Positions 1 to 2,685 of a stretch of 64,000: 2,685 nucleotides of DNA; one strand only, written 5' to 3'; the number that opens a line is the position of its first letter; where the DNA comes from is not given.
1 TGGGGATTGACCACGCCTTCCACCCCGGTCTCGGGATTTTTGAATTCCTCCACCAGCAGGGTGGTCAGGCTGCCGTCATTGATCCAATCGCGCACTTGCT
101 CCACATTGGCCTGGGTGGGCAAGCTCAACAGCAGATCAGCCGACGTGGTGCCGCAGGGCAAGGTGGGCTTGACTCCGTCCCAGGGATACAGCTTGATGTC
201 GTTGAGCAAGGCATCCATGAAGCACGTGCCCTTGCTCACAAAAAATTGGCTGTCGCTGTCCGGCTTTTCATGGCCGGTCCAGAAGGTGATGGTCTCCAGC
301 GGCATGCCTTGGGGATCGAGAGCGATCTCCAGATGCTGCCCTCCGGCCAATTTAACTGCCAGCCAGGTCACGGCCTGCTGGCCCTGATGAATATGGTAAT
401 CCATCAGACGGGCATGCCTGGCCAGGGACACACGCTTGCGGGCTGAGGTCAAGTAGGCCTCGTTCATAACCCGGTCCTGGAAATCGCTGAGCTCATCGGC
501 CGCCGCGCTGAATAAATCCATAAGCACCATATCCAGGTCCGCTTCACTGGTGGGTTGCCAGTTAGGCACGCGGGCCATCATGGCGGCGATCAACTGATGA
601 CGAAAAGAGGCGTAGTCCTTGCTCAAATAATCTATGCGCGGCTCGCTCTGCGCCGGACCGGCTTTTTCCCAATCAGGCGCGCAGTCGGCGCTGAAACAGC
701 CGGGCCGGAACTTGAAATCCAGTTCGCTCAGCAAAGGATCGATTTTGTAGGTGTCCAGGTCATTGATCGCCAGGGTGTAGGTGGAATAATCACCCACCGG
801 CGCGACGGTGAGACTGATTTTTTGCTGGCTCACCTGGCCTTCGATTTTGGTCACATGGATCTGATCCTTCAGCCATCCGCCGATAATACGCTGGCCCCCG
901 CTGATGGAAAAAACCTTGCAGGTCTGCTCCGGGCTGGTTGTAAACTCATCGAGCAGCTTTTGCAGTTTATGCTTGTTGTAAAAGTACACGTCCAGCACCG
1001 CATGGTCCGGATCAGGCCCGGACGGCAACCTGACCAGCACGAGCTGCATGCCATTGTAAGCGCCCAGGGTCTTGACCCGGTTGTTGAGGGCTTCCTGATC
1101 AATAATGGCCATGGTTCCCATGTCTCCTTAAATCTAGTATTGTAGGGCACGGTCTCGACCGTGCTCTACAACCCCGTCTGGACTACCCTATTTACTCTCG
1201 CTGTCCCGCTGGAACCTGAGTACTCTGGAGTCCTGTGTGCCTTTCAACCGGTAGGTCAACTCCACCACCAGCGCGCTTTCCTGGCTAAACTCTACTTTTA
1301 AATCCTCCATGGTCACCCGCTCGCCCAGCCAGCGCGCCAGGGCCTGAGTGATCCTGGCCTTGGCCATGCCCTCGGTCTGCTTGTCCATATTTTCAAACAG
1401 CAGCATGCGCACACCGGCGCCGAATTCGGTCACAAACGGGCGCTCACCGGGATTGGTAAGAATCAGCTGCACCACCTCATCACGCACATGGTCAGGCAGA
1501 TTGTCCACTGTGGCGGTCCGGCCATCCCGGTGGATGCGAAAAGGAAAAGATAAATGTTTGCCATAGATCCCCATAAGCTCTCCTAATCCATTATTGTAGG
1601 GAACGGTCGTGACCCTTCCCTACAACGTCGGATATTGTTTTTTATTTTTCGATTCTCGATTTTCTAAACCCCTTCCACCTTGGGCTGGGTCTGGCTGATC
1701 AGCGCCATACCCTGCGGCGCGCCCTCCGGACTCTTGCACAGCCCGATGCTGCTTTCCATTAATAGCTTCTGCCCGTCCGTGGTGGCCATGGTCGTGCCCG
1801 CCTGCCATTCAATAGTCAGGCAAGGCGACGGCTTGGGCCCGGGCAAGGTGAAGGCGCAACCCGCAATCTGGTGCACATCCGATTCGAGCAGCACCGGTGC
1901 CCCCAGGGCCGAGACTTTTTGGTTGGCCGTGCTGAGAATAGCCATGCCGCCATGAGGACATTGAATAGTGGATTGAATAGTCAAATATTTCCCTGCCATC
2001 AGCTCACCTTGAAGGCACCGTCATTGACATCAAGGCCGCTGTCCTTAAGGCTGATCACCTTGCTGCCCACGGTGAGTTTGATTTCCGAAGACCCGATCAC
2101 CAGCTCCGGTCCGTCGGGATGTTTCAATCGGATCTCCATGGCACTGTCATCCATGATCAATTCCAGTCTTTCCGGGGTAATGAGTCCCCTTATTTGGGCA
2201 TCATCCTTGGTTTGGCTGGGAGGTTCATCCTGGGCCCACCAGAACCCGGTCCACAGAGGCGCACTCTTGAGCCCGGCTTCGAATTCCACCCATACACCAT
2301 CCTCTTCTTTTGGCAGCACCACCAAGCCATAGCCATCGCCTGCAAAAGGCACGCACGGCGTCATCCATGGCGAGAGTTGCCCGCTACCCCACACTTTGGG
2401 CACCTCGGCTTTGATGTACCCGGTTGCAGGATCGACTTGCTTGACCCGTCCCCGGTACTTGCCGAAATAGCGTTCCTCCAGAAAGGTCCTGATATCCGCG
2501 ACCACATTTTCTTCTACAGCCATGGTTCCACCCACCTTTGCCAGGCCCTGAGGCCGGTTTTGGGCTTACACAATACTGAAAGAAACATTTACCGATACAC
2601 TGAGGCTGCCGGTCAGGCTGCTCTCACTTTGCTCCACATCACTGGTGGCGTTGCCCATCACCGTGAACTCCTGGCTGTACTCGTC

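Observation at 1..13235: Extracellular contractile injection system (eCIS) locus with a P2-like rather than Afp-like gene order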

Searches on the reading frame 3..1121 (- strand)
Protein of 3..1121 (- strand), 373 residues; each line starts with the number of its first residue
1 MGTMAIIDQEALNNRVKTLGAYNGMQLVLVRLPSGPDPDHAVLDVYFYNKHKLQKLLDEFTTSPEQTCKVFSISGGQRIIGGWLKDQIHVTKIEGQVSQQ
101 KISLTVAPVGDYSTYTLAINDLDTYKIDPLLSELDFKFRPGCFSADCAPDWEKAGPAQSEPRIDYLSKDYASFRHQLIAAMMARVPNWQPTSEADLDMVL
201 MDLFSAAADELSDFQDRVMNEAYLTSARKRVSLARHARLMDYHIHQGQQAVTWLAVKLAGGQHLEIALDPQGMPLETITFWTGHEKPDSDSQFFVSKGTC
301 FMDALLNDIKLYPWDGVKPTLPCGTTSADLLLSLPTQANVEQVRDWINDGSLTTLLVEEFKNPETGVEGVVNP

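Call 6: search_protein_families(library=pfam, proteins=[window:3-1121:-], max_evalue=0.01)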
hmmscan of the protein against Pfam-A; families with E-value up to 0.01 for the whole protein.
window:3-1121:- (373 aa): 0 families

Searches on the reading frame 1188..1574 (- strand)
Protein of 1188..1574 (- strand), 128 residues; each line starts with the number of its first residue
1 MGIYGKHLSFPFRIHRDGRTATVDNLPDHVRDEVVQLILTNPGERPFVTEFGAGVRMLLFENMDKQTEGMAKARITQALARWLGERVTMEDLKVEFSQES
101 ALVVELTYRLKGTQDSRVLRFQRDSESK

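Call 6: search_protein_families(library=pfam, proteins=[window:1188-1574:-], max_evalue=0.01)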
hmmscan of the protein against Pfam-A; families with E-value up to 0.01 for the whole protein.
window:1188-1574:- (128 aa): 1 family
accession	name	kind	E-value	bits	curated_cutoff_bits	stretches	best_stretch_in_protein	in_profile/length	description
PF04965.19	GPW_gp25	-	1.1e-13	51.3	27.2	1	26-114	3-95/96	Baseplate wedge protein gp25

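Call 8: find_encoding_contigs(protein=window:1188-1574:-, flank=10000, max_places=6)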
Protein window:1188-1574:- (128 aa): no gene with exactly this product is on record in the collection.

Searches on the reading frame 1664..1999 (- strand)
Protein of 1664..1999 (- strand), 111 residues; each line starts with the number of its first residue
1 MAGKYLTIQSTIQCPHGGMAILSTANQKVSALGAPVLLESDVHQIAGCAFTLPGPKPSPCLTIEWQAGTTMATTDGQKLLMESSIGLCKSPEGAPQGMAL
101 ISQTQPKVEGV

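Call 6: search_protein_families(library=pfam, proteins=[window:1664-1999:-], max_evalue=0.01)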
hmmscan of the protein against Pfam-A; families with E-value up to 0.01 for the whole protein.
window:1664-1999:- (111 aa): 1 family
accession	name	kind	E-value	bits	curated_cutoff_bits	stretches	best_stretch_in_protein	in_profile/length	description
PF14107.11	DUF4280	-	0.0037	18.3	26.3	0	28-89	26-97/109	Domain of unknown function (DUF4280)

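Call 13: search_protein_families(library=ncbifam, proteins=[window:1664-1999:-], max_evalue=0.01)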
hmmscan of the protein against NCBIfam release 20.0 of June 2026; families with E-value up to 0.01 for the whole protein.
window:1664-1999:- (111 aa): 0 families

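Call 36: search_protein_families(library=phrogs, proteins=[window:1664-1999:-], max_evalue=0.1)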
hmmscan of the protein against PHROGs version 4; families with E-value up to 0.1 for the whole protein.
window:1664-1999:- (111 aa): 0 families

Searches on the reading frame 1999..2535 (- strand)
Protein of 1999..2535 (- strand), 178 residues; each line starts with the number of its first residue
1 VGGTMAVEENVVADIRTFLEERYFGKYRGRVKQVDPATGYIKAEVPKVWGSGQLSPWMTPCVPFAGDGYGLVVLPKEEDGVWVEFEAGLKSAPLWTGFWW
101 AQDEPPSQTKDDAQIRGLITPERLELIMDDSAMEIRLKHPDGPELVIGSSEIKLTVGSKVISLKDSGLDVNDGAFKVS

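Call 6: search_protein_families(library=pfam, proteins=[window:1999-2535:-], max_evalue=0.01)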
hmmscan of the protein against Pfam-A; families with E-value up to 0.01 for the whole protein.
window:1999-2535:- (178 aa): 1 family
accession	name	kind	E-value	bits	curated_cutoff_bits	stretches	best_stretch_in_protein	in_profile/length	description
PF04717.18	Phage_base_V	-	4.4e-14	53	23.8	1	27-100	1-75/75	Type VI secretion system/phage-baseplate injector OB domain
